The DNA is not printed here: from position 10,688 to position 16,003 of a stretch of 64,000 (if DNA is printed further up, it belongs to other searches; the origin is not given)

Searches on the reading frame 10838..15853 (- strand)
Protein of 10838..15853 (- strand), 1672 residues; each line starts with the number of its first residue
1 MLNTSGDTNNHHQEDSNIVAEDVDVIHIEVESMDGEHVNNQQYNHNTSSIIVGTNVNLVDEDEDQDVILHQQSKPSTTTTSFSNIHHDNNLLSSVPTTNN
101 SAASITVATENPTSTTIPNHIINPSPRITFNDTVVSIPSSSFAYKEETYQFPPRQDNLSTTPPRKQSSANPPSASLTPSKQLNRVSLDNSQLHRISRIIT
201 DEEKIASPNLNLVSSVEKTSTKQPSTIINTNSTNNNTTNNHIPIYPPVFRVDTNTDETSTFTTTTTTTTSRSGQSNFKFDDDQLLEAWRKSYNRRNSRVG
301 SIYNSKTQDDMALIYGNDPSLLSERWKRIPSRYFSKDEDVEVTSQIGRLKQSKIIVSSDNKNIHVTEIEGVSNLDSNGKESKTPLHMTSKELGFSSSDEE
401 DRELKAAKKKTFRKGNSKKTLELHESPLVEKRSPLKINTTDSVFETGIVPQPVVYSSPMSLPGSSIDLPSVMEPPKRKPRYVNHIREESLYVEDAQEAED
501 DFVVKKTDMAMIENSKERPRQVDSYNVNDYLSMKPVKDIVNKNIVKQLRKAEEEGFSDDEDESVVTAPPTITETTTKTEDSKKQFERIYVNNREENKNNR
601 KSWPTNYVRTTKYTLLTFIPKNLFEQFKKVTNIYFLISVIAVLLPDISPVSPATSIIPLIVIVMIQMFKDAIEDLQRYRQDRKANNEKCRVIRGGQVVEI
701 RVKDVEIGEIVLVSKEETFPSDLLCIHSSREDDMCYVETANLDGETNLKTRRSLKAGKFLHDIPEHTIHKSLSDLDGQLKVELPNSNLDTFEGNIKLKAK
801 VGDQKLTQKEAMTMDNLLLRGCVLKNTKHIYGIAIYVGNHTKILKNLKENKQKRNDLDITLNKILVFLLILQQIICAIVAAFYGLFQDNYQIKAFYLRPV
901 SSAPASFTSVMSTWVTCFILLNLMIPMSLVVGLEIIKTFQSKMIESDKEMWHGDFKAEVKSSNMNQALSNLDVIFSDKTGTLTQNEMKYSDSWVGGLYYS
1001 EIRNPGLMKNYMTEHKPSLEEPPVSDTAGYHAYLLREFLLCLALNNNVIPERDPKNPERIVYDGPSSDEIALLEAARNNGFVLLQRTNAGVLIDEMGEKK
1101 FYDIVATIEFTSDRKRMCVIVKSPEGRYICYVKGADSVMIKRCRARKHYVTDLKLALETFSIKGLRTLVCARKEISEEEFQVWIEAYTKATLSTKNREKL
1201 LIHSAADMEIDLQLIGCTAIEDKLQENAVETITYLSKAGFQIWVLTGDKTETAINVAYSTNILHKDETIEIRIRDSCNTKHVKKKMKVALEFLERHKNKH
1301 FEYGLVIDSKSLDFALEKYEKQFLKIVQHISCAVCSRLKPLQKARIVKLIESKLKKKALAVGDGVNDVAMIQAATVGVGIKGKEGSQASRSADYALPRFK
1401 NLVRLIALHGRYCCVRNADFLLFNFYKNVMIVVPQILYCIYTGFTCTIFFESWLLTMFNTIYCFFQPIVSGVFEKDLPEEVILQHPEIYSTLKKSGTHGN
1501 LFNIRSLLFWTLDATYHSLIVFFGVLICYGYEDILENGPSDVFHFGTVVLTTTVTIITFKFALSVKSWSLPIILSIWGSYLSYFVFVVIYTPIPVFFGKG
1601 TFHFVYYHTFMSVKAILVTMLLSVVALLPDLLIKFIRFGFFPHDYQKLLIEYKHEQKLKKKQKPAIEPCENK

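Call 4: search_protein_families(library=pfam, proteins=[window:10838-15853:-], max_evalue=0.1)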
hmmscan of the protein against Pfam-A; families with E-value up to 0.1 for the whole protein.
window:10838-15853:- (1672 aa): 5 families
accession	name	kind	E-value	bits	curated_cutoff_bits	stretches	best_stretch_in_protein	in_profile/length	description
PF16212.11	PhoLip_ATPase_C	-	3e-66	224.2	28.3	1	1390-1642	2-250/251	Phospholipid-translocating P-type ATPase C-terminal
PF16209.10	PhoLip_ATPase_N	-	2.1e-24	85.4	29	1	588-656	1-67/67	Phospholipid-translocating ATPase N-terminal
PF13246.12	Cation_ATPase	-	4.2e-18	65.6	21.7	1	1045-1144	3-89/91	Cation transport ATPase (P-type)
PF00122.25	E1-E2_ATPase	-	1.5e-12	47.9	28.1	1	686-934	4-176/181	E1-E2 ATPase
PF00702.32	Hydrolase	-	2.9e-12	47.8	26.4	1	1202-1374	75-190/191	haloacid dehalogenase-like hydrolase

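Call 18: find_homologous_proteins(query=window:10838-15853:-, max_evalue=1e-50)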
Query window:10838-15853:- (1672 aa): 7 proteins with E <= 1e-50 among 8000 candidates.
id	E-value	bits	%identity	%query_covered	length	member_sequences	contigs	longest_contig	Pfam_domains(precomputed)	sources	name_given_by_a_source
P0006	0.0e+0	3786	100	100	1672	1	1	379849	PF16212.12,PF00702.33,PF13246.13,PF16209.11,PF00122.26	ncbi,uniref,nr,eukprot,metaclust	ncbi:MgtA domain/ATPase domain-containing protein [Naegleria gruberi]|uniref:Phospholipid-transporti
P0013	0.0e+0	2241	62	98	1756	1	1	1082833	PF16212.12,PF00702.33,PF13246.13,PF16209.11,PF00122.26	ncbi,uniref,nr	ncbi:hypothetical protein C9374_007260 [Naegleria lovaniensis]|uniref:Phospholipid-transporting ATPa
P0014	0.0e+0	2216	65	89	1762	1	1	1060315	PF16212.12,PF00702.33,PF13246.13,PF16209.11,PF00122.26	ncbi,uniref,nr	ncbi:hypothetical protein FDP41_007606 [Naegleria fowleri]|uniref:Phospholipid-transporting ATPase n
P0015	1.7e-156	541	35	25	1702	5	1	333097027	PF16212.12,PF00702.33,PF13246.13,PF16209.11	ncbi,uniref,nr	ncbi:phospholipid-transporting ATPase ID isoform X2 [Toxorhynchites rutilus septentrionalis]|uniref:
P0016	2.1e-154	534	35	25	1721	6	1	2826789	PF16212.12,PF00702.33,PF13246.13,PF16209.11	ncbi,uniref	ncbi:phospholipid-transporting ATPase ID isoform X2 [Ochlerotatus camptorhynchus]|uniref:phospholipi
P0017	8.5e-152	525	34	25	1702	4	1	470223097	PF16212.12,PF00702.33,PF13246.13,PF16209.11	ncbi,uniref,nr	ncbi:phospholipid-transporting ATPase ID isoform X2 [Topomyia yanbarensis]|uniref:phospholipid-trans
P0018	6.5e-148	512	30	56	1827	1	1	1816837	PF16212.12,PF00702.33,PF13246.13,PF16209.11,PF00122.26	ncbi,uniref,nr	ncbi:uncharacterized protein IL334_004830 [Kwoniella shivajii]|uniref:P-type phospholipid transporte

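Call 19: find_encoding_contigs(protein=P0013, flank=10000, max_places=2)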
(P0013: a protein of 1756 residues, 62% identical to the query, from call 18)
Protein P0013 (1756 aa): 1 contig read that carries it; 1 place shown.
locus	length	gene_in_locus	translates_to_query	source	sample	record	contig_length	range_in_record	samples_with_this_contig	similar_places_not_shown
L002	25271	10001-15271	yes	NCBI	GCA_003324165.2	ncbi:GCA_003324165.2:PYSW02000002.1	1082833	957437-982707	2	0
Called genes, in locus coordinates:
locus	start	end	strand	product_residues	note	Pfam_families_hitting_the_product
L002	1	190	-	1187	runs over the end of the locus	PF16796:Microtub_bd, PF00225:Kinesin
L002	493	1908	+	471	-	PF00515:TPR_1 (faint), PF07719:TPR_2 (faint), PF13424:TPR_12 (faint), PF13431:TPR_17 (faint)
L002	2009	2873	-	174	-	PF00160:Pro_isomerase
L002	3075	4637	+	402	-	PF00561:Abhydrolase_1, PF12146:Hydrolase_4 (weak), PF12697:Abhydrolase_6 (weak)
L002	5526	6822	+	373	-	PF12146:Hydrolase_4, PF00561:Abhydrolase_1, PF12697:Abhydrolase_6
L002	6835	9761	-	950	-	-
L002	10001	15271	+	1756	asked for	PF16209:PhoLip_ATPase_N, PF00122:E1-E2_ATPase, PF13246:Cation_ATPase, PF00702:Hydrolase (weak), PF16212:PhoLip_ATPase_C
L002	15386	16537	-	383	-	-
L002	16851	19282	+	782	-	PF12937:F-box-like (faint)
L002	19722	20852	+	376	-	PF02042:RWP-RK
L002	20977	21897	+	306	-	PF00646:F-box (faint)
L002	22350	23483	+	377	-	PF13475:DUF4116 (faint)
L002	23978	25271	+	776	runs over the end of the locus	PF13475:DUF4116 (faint)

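Call 20: find_encoding_contigs(protein=P0014, flank=10000, max_places=2)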
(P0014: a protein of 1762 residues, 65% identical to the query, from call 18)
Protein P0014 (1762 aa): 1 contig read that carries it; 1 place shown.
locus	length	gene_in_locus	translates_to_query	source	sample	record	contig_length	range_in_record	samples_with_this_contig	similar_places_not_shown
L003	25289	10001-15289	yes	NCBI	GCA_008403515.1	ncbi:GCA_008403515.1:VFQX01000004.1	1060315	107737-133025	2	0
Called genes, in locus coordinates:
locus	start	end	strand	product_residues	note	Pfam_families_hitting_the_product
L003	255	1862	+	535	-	PF00515:TPR_1 (faint), PF07719:TPR_2 (faint), PF13424:TPR_12 (faint), PF13431:TPR_17 (faint), PF13414:TPR_11 (faint)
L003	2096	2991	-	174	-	PF00160:Pro_isomerase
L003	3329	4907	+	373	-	PF00561:Abhydrolase_1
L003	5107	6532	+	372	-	PF00561:Abhydrolase_1, PF12146:Hydrolase_4, PF12697:Abhydrolase_6 (weak)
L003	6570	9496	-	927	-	-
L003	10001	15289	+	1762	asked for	PF16209:PhoLip_ATPase_N, PF00122:E1-E2_ATPase, PF13246:Cation_ATPase, PF00702:Hydrolase (weak), PF16212:PhoLip_ATPase_C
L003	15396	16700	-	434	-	-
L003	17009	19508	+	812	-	PF12937:F-box-like (faint)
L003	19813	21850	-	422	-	PF00071:Ras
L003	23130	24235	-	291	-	PF00081:Sod_Fe_N, PF02777:Sod_Fe_C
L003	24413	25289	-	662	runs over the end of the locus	PF01565:FAD_binding_4, PF02913:FAD-oxidase_C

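Call 21: find_encoding_contigs(protein=P0006, flank=10000, max_places=2)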
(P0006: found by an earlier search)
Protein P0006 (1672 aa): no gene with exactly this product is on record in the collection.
